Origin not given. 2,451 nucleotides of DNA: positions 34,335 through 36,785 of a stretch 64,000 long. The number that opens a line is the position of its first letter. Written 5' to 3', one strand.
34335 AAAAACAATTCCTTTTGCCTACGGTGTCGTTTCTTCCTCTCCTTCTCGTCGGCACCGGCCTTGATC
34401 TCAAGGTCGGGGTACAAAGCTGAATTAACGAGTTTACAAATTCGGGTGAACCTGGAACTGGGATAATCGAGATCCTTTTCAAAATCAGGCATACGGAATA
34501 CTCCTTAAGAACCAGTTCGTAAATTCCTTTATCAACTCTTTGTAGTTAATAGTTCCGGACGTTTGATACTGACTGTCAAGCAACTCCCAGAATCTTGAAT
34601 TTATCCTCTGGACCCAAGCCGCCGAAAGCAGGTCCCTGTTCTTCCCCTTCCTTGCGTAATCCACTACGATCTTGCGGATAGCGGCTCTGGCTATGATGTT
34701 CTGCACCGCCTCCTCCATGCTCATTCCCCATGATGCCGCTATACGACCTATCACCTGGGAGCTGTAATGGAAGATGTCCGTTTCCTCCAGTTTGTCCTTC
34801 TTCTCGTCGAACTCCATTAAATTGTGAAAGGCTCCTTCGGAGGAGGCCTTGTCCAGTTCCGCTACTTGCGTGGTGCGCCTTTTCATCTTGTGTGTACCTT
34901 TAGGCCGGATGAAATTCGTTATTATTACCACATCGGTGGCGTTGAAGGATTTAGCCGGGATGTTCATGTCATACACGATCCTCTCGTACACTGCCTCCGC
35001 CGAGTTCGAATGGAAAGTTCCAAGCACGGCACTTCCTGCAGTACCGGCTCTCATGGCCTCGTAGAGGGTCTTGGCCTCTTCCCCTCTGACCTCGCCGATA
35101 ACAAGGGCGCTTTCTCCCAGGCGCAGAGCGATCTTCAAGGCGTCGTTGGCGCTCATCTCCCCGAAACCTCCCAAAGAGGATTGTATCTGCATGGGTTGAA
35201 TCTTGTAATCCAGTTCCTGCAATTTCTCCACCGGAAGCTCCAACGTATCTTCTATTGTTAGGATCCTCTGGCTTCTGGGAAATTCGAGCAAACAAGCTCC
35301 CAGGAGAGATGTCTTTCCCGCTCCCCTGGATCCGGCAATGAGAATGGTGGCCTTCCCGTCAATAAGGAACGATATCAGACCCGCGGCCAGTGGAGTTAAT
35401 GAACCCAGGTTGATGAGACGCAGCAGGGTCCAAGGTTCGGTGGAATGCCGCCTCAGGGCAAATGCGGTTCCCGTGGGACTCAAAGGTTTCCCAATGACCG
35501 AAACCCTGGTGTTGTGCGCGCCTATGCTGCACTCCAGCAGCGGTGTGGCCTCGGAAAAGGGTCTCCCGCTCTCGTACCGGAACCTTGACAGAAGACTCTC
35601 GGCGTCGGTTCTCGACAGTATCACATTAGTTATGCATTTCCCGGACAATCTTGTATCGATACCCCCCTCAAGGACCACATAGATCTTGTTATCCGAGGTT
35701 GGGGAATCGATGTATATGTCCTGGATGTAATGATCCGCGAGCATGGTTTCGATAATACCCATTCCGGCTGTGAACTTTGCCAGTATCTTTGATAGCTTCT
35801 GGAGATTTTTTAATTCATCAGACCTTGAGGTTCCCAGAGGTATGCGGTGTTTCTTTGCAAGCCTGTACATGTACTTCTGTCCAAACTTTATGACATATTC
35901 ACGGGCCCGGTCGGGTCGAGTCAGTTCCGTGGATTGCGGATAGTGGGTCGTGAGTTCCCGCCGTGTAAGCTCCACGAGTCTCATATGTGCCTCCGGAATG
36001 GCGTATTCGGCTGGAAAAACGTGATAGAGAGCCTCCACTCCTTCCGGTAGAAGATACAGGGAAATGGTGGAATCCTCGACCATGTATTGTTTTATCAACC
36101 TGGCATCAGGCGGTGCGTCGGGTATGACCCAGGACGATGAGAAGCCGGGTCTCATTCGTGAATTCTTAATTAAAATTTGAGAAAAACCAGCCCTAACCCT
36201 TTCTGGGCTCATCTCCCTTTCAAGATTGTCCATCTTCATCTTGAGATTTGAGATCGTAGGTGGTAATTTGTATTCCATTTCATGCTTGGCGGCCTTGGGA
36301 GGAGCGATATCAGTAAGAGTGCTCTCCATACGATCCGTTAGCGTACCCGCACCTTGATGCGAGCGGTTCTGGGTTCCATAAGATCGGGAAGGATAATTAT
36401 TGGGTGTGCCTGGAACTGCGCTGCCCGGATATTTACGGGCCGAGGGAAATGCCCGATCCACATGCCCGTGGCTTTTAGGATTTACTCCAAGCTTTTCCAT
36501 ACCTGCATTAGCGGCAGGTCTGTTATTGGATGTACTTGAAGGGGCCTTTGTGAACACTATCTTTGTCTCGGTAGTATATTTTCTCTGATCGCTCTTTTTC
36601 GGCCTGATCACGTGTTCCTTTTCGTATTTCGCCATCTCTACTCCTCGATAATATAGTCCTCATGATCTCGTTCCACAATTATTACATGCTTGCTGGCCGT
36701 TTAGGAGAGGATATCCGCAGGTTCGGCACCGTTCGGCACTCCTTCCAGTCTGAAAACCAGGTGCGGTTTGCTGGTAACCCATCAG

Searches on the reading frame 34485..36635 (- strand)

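Call 9: search_protein_families(library=pfam, proteins=[window:34485-36635:-], max_evalue=0.0001)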
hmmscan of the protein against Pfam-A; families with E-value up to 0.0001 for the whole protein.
window:34485-36635:- (716 aa): 1 family
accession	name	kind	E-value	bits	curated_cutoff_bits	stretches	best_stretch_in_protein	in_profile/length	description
PF00437.27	T2SSE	-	8.4e-23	81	24.9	1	367-662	83-344/370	Type II/IV secretion system protein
